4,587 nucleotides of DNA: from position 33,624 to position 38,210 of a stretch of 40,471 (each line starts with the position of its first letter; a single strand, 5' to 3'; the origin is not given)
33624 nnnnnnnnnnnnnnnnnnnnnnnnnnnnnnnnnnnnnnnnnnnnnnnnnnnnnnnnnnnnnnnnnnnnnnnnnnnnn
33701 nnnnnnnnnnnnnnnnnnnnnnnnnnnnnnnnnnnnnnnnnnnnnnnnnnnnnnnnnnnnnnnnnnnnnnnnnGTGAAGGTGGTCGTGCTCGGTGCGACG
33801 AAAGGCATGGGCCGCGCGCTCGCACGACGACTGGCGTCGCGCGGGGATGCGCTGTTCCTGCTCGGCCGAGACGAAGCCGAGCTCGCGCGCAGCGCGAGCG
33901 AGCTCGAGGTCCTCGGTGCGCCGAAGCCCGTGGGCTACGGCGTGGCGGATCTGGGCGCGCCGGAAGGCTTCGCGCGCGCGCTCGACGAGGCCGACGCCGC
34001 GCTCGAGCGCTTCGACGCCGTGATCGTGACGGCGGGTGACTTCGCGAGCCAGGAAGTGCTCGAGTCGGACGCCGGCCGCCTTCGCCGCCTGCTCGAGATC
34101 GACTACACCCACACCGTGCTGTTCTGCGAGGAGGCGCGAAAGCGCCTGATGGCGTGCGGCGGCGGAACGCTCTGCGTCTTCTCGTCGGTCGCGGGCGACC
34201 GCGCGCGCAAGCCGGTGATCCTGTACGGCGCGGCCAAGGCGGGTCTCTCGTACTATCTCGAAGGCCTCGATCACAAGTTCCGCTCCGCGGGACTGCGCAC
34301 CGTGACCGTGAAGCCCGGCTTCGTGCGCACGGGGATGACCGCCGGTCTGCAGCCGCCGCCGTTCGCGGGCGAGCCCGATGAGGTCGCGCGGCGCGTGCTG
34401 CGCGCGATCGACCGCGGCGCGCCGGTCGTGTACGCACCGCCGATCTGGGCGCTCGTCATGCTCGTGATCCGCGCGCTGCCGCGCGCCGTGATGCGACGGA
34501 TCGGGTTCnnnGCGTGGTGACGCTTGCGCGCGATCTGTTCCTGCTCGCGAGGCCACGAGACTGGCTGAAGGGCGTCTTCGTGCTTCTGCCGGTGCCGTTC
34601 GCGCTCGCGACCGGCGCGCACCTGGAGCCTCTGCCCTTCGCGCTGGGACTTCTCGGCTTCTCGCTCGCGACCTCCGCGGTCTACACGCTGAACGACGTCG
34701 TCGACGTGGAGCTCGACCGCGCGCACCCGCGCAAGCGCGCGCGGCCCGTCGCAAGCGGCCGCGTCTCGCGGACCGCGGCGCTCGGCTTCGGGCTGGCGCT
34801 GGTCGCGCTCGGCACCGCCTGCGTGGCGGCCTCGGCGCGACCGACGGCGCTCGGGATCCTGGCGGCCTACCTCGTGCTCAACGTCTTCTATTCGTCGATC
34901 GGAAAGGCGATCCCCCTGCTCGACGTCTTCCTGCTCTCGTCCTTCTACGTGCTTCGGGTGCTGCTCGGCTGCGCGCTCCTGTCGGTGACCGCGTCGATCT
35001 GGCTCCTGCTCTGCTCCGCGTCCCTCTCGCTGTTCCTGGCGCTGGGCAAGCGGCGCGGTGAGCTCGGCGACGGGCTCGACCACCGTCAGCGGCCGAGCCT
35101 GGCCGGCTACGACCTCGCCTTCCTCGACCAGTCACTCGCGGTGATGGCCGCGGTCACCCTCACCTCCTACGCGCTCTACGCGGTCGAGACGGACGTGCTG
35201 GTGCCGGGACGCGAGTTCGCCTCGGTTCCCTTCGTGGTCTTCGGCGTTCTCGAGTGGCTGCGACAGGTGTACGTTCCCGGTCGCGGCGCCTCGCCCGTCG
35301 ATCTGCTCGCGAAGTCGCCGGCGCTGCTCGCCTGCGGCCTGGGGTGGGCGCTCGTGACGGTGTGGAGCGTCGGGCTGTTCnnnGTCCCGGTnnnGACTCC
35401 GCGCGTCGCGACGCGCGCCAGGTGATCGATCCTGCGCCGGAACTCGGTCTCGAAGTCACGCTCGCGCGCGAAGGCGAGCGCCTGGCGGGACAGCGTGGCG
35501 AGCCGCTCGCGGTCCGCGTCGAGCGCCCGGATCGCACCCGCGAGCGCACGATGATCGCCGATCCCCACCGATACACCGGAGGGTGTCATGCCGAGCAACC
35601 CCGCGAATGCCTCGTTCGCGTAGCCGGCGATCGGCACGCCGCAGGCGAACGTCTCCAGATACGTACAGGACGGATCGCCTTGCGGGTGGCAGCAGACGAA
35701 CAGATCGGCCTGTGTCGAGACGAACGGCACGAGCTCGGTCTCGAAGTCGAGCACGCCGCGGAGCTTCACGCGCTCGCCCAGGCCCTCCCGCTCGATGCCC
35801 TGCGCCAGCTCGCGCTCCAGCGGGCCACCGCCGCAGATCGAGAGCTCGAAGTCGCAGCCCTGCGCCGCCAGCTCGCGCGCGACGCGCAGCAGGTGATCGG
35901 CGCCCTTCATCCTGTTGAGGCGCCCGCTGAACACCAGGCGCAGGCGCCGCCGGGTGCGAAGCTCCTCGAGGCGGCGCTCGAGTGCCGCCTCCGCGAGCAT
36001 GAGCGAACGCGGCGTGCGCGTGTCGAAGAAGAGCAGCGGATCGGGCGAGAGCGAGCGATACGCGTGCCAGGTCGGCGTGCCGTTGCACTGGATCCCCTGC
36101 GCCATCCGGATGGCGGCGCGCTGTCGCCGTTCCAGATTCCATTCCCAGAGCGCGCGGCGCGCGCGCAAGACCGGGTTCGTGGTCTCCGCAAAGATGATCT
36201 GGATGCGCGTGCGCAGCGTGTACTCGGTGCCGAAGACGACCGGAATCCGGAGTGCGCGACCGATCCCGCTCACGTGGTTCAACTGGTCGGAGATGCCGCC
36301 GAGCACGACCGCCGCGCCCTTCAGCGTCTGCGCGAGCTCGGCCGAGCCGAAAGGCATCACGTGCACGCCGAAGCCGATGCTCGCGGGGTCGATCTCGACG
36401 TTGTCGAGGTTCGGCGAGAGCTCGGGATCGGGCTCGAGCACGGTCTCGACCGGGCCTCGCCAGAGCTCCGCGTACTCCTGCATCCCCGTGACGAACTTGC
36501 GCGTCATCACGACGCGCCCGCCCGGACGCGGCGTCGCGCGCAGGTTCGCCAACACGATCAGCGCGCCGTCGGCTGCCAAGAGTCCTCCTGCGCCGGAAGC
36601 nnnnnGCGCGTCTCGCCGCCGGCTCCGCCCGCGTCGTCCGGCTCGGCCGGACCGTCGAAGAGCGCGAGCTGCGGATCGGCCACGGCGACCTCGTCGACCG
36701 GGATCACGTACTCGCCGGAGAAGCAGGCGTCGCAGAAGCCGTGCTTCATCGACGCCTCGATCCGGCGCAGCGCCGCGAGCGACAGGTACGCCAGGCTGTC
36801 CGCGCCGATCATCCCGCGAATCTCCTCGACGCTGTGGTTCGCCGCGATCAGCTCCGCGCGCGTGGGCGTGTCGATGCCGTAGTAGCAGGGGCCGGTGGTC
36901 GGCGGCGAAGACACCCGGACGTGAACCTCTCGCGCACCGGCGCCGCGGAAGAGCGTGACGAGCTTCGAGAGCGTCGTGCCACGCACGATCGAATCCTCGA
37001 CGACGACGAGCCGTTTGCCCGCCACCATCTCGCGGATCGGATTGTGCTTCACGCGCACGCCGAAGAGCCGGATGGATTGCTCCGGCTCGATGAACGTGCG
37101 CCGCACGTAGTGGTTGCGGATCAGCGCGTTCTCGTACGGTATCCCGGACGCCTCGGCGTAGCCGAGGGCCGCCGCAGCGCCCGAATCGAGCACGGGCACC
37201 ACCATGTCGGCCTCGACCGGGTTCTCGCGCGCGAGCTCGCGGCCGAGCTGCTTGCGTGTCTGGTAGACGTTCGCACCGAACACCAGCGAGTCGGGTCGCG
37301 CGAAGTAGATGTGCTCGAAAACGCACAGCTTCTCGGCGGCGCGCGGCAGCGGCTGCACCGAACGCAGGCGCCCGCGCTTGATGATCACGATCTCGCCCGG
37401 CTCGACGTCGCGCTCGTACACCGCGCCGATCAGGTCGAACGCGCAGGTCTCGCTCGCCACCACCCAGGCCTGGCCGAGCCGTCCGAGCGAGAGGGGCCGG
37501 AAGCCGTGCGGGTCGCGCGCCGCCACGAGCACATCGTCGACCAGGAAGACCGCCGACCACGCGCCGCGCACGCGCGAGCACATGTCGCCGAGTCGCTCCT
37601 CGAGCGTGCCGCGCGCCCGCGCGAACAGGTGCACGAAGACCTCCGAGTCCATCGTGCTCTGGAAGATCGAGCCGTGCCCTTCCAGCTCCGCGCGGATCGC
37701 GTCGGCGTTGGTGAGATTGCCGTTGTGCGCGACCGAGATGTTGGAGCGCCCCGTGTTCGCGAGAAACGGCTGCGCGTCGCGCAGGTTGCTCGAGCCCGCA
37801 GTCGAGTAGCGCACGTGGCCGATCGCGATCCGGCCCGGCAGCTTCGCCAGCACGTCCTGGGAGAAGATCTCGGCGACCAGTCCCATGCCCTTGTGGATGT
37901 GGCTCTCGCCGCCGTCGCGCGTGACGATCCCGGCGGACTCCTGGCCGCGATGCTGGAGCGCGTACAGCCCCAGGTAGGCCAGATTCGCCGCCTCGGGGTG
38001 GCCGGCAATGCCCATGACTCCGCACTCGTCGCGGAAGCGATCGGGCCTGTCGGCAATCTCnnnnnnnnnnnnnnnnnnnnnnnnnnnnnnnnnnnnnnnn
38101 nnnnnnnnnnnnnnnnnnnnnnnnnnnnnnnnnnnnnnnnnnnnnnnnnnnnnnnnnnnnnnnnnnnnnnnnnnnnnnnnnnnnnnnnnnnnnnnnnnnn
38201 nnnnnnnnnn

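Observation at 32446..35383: Complete DprE1/DprE2/Rv3806c-like operon: a polyprenyl-phosphate D-arabinofuranose-type donor pathway inside a Wzx/Wzy glycan locus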

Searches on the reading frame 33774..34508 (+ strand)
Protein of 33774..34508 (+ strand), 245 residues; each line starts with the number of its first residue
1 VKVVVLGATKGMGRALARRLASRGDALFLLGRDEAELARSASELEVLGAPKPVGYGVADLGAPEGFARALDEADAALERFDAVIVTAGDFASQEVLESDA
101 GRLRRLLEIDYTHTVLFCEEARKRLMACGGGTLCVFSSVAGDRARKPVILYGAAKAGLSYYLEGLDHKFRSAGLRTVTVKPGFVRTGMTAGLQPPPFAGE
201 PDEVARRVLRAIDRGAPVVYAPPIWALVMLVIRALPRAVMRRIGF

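Call 3: search_protein_families(library=pfam, proteins=[window:33774-34508:+], max_evalue=0.01)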
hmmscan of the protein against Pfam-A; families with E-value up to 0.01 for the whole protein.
window:33774-34508:+ (245 aa): 3 families
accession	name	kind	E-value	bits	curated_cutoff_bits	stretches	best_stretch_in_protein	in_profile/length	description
PF00106.31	adh_short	-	2.6e-27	96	26.6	1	3-192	3-190/195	short chain dehydrogenase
PF13561.12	adh_short_C2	-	1.5e-20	74.2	27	1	7-193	1-185/236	Enoyl-(Acyl carrier protein) reductase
PF08659.16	KR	-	3.5e-09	37.3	22.6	1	3-184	3-178/180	KR domain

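Call 4: search_protein_families(library=ncbifam, proteins=[window:33774-34508:+], max_evalue=0.01)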
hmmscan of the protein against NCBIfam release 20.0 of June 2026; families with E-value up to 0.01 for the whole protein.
window:33774-34508:+ (245 aa): 198 families (the best 25 are shown)
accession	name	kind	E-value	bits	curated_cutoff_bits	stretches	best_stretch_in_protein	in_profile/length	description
NF005489.0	PRK07102.1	equivalog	1.5e-59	201.5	267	1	2-243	3-241/243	SDR family oxidoreductase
NF053786.1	DcplherypntRedDprE2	equivalog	2.3e-41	142.1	250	1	3-243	11-250/252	decaprenylphospho-beta-D-erythro-pentofuranosid-2-ulose 2-reductase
NF005878.0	PRK07825.1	subfamily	1.3e-28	100.1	287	1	3-242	12-247/278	short chain dehydrogenase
NF004110.0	PRK05599.1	equivalog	2.9e-27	95.8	362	1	1-243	1-244/246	SDR family oxidoreductase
NF005437.0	PRK07024.1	equivalog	2.9e-27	95.7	266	1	2-240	6-243/259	SDR family oxidoreductase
NF006099.0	PRK08251.1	equivalog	5.1e-27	94.7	253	1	2-243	6-249/250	SDR family oxidoreductase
NF005559.1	PRK07231.1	subfamily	1.8e-23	83.3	215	1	3-192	7-194/249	glucose 1-dehydrogenase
NF004778.0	PRK06124.1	equivalog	9.3e-21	74.4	303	1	4-190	15-199/256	SDR family oxidoreductase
NF052558.1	MBtsdlDhBudC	equivalog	6.1e-20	71.8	270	1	3-193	6-191/250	meso-2,3-butanediol dehydrogenase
NF004528.0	PRK05875.1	equivalog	9.6e-20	71.1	334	1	3-191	13-202/280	SDR family oxidoreductase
NF009466.0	PRK12826.1-2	subfamily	1.5e-19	70.4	222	1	1-190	4-193/248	3-oxoacyl-ACP reductase FabG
NF004825.0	PRK06181.1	equivalog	3.9e-19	69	215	1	3-188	9-192/268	SDR family oxidoreductase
NF005594.0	PRK07326.1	equivalog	1.4e-18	67.3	271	1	3-190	9-192/237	SDR family oxidoreductase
NF053702.1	TrHdxCHCADhChcB1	equivalog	4.8e-18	65.4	400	1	3-193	7-197/250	trans-4-hydroxycyclohexanecarboxylate dehydrogenase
NF004526.0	PRK05872.1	subfamily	6.5e-18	64.9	276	1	3-230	13-251/297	short-chain dehydrogenase/reductase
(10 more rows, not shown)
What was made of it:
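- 33774..34511 (+): DprE2-like short-chain dehydrogenase/reductase (245 aa); its GTG start overlaps the DprE1 stop (GTGA). NCBIfam PRK07102 gives 201 bits and DprE2 NF053786 gives 142 bits over 3-243 against 11-250 of 252 (call 4).
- On DprE2 (2-keto-pentofuranose reductase, NCBIfam NF053786): The uncharacterised SDR model PRK07102 scores higher at 201 bits, itself below its cut-off of 267 (call 4).
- For the SDR, DprE2 is second (142 bits) behind the uncharacterised PRK07102 model (201 bits) (call 4). The SDR fits PRK07102 better than DprE2 (call 4).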

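Call 58: search_solved_structures(query=window:33774-34508:+, max_evalue=1e-10)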
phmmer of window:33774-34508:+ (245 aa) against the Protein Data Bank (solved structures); distinct sequences matched with E-value up to 1e-10: 19.
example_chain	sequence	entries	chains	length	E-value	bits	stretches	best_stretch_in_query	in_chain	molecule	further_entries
21gq_C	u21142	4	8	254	2.4e-24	89.3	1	3-243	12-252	Decaprenylphosphoryl-2-keto-beta-D-erythro-pentose reductase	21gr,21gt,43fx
2ehd_A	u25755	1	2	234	5e-17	65.3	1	3-214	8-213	Oxidoreductase, short-chain dehydrogenase/reductase family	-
3svt_A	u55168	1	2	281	2.2e-16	63.2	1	4-192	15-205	Short-chain type dehydrogenase/reductase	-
4ibo_A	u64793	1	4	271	4e-14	55.8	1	4-194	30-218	Gluconate dehydrogenase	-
3wtb_A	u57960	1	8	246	4.3e-14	55.7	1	4-188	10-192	Putative oxidoreductase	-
2p68_A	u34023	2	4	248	2.4e-13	53.3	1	4-193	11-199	3-oxoacyl-[acyl-carrier-protein] reductase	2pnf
6y4d_A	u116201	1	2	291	4e-13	52.5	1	4-211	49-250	short-chain dehydrogenase/reductase (SDR)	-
8bci_A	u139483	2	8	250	2.9e-12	49.7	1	4-191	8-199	Probable short-chain dehydrogenase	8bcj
5tt0_A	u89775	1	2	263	1.3e-11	47.5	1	4-187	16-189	Oxidoreductase, short chain dehydrogenase/reductase family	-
1xkq_A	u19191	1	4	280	2.7e-11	46.5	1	3-198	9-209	short-chain reductase family member (5D234)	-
6ci9_A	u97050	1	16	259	2.8e-11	46.5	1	3-184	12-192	3-oxoacyl-[acyl-carrier-protein] reductase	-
6ci8_A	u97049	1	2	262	2.9e-11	46.5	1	3-184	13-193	3-oxoacyl-[acyl-carrier-protein] reductase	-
8jfa_A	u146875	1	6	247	3.4e-11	46.2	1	3-194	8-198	3-oxoacyl-[acyl-carrier-protein] reductase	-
8jf9_A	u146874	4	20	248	3.5e-11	46.2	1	3-194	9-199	3-oxoacyl-[acyl-carrier-protein] reductase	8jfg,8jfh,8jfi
6yc8_A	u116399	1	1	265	3.5e-11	46.2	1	3-193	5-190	Ketoreductase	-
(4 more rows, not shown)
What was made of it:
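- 33774..34511 (+): The best PDB hit is DprE2 in the DprE1-DprE2 complex 21gq_C, E 2e-24 and 89 bits, against 65 bits for the next SDR (call 58).
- On DprE2 (2-keto-pentofuranose reductase, NCBIfam NF053786): Residues 3-243 align with 11-250 of 252 (call 4) and with 12-252 of DprE2 chain 21gq_C, the best PDB hit (call 58).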

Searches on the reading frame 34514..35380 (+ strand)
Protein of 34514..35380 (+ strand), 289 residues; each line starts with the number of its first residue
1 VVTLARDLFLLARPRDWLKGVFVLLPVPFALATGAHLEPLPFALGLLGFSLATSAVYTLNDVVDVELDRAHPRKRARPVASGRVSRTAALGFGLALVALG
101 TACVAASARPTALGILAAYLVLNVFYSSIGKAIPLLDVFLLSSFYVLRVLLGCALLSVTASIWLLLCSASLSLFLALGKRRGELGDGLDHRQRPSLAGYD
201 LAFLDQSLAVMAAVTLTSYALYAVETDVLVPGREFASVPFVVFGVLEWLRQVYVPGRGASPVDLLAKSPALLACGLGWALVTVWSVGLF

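Call 3: search_protein_families(library=pfam, proteins=[window:34514-35380:+], max_evalue=0.01)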
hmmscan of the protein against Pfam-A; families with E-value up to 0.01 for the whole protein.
window:34514-35380:+ (289 aa): 1 family
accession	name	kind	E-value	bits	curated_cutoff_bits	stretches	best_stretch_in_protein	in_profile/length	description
PF01040.23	UbiA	-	9.6e-24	84.5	34.2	1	25-174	6-151/250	UbiA prenyltransferase family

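Call 4: search_protein_families(library=ncbifam, proteins=[window:34514-35380:+], max_evalue=0.01)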
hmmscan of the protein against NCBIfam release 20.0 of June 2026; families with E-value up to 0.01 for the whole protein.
window:34514-35380:+ (289 aa): 24 families
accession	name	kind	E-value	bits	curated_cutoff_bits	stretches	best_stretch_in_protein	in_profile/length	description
NF008977.0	PRK12324.1-2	equivalog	1.2e-47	162.8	234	1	8-282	5-283/297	decaprenyl-phosphate phosphoribosyltransferase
NF008978.0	PRK12324.1-4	equivalog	8.9e-46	156.3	207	1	4-286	31-319/322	decaprenyl-phosphate phosphoribosyltransferase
NF006088.0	PRK08238.1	equivalog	3.3e-42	144.8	351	1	6-214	193-399/482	UbiA family prenyltransferase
NF008976.0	PRK12324.1-1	equivalog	1.3e-31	110.1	474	1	11-229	24-247/306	decaprenyl-phosphate phosphoribosyltransferase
TIGR01473.1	cyoE_ctaB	equivalog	4.4e-14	52.9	210.3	1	26-130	20-126/281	heme o synthase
NF009523.0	PRK12884.1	equivalog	7.6e-13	48.3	269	1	30-176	27-168/279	prenyltransferase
NF003349.0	PRK04375.1-2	equivalog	1.8e-10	40.5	246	1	29-128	48-148/318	heme o synthase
NF035940.1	prenyl_rel_EboC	equivalog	1.1e-09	38.1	250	1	46-164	41-160/292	UbiA-like protein EboC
NF009516.0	PRK12875.1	equivalog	1.4e-09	37.4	205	1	6-170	18-185/292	prenyltransferase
TIGR01474.1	ubiA_proteo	equivalog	1.8e-09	37.5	275.45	1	22-165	18-166/282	4-hydroxybenzoate octaprenyltransferase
NF009521.0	PRK12882.1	equivalog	5e-09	35.8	296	1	31-157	30-153/280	geranylgeranylglycerol-phosphate geranylgeranyltransferase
TIGR01475.1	ubiA_other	subfamily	8.7e-08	31.9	180.8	1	42-166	38-164/282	UbiA-like polyprenyltransferase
NF003348.0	PRK04375.1-1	equivalog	1.5e-07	31.1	285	1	20-127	17-125/292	heme o synthase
NF045897.1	SCO3242_trans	equivalog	3.1e-07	30.3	260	1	57-115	48-104/287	SCO3242 family prenyltransferase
NF009522.0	PRK12883.1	equivalog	2.5e-05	23.9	353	1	47-139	44-133/279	geranylgeranylglycerol-phosphate geranylgeranyltransferase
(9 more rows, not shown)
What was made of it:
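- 34514..35383 (+): UbiA-fold polyprenyl-phosphate phosphoribosyltransferase (PPPRS, Rv3806c-like, 289 aa). NCBIfam PRK12324 models give 163 and 156 bits (call 4).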

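Call 17: search_solved_structures(query=window:34514-35380:+, show_alignments=1, max_evalue=0.01)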
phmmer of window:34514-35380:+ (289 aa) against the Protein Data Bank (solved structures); distinct sequences matched with E-value up to 0.01: 2.
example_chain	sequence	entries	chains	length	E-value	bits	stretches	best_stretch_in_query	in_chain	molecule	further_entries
8j8j_D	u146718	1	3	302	6.8e-26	94.8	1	10-282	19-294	Decaprenyl-phosphate phosphoribosyltransferase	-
8j8k_A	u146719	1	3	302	1.5e-16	64.2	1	10-282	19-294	Decaprenyl-phosphate phosphoribosyltransferase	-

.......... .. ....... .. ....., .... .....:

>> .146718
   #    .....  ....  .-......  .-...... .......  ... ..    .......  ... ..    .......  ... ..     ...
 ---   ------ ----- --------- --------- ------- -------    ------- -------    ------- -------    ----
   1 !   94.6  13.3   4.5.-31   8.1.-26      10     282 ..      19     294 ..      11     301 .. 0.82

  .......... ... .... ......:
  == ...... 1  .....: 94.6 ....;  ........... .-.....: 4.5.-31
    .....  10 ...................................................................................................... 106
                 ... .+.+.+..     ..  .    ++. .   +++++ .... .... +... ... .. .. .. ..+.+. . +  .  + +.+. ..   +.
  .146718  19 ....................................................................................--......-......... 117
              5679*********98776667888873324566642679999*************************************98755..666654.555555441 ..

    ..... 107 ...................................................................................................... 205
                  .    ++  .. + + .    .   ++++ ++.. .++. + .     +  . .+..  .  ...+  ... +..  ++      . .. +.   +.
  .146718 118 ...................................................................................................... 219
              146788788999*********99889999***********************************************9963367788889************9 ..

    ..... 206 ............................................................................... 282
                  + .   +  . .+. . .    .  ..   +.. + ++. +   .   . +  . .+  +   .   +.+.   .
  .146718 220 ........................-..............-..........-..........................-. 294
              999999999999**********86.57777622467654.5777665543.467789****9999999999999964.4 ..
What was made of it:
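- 34514..35383 (+): The only PDB hits are Rv3806c entries 8j8j and 8j8k, E 7e-26 (call 17).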

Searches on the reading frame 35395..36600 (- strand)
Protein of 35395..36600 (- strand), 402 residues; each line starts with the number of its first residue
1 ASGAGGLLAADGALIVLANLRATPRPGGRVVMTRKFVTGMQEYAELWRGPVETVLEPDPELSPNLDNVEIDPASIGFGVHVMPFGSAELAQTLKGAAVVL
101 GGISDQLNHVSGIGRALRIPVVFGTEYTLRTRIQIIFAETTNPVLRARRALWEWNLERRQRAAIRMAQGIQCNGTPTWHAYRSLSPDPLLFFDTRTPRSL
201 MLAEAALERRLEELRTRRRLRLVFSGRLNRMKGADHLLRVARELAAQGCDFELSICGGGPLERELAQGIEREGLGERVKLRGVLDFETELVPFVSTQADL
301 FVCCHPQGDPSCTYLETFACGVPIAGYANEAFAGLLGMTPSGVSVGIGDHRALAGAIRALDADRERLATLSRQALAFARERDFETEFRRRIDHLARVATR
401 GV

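Call 14: search_protein_families(library=pfam, proteins=[window:35395-36600:-], max_evalue=0.1)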
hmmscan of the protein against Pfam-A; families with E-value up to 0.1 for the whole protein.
window:35395-36600:- (402 aa): 2 families
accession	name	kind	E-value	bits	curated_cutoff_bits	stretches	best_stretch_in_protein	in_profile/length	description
PF00534.26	Glycos_transf_1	-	3e-16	59.8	26.4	1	220-374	16-169/172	Glycosyl transferases group 1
PF13692.12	Glyco_trans_1_4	-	2.1e-14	54.4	27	1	221-360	3-139/142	Glycosyl transferases group 1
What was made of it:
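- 35392..36579 (-): GT4 glycosyltransferase between the triad and purF, convergent with the triad. Pfam Glycos_transf_1 E 3e-16 (call 14).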

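Call 45: search_protein_families(library=ncbifam, proteins=[window:35395-36600:-], max_evalue=0.01)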
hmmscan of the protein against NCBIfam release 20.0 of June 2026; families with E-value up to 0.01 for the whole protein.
window:35395-36600:- (402 aa): 16 families
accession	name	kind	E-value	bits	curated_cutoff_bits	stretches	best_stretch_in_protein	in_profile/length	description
NF041876.1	EPS_EpsE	equivalog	6.3e-20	71.8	400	1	215-376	210-374/389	exopolysaccharide biosynthesis GT4 family glycosyltransferase EpsE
TIGR03088.1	stp2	hypoth_equivalog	2.7e-09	36.6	409.05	1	218-378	193-353/374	TIGR03088 family PEP-CTERM/XrtA system glycosyltransferase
TIGR04005.1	wcaL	equivalog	1e-07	31.2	537.6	1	220-376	223-384/406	colanic acid biosynthesis glycosyltransferase WcaL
NF050063.1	ProtGlycPglJ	equivalog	3.9e-07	29.6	500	1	208-384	184-351/363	N-acetylgalactosamine-N,N'-diacetylbacillosaminyl-diphospho-undecaprenol 4-alpha-N-acetylgalactosaminyltransferase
TIGR03999.1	thiol_BshA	equivalog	2.3e-06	26.8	273.7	1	228-381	208-356/375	N-acetyl-alpha-D-glucosaminyl L-malate synthase BshA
NF047880.1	glyco_SdgA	exception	5e-06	25.3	800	1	220-377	316-470/488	serine-aspartate repeat adhesin O-glycosyltransferase SdgA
TIGR02149.1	glgA_Coryne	subfamily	5.3e-05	22.5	302.4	1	217-349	202-335/391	glycogen synthase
TIGR03449.1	mycothiol_MshA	equivalog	5.9e-05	22.1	462.5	1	222-384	223-390/406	D-inositol-3-phosphate glycosyltransferase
TIGR04063.1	stp3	hypoth_equivalog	7.4e-05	21.8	442.05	1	221-379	215-376/397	TIGR04063 family PEP-CTERM/XrtA system glycosyltransferase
NF007640.0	PRK10307.1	subfamily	0.00023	20.2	276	1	222-381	232-390/411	WcaI family glycosyltransferase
NF053787.1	GlcN_PG_synth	equivalog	0.0004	19.4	480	1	208-375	188-339/361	N-acetylglucosaminyl phosphatidylglycerol synthase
NF038295.1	EPS_HpsP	equivalog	0.00047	19.3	550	1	221-303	209-293/388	hormogonium polysaccharide biosynthesis glycosyltransferase HpsP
TIGR04348.1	TIGR04348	equivalog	0.0014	17.7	300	1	212-386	130-300/310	selenoneine biosynthesis selenosugar synthase SenB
NF038255.1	exopoly_VpsD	equivalog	0.0039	16.1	300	1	213-324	197-309/381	VpsD family glycosyltransferase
NF038229.1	Glyco4_Geo_Pelo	equivalog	0.006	15.6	400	1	197-324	139-264/338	GPMC system family 4 glycosyltransferase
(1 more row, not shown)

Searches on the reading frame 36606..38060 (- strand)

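Call 14: search_protein_families(library=pfam, proteins=[window:36606-38060:-], max_evalue=0.1)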
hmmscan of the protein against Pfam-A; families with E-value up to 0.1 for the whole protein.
window:36606-38060:- (485 aa): 4 families
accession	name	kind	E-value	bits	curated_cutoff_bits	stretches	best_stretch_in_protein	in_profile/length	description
PF13522.11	GATase_6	-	1.9e-18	67.2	27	1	75-204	9-130/130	Glutamine amidotransferase domain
PF13537.11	GATase_7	-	1.4e-17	64.2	25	1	93-208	10-121/123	Glutamine amidotransferase domain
PF13230.11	GATase_4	-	3.5e-07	29.9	23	1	76-123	71-118/272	Glutamine amidotransferases class-II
PF00156.33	Pribosyltran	-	8e-06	25.7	26.3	1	283-383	29-122/158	Phosphoribosyl transferase domain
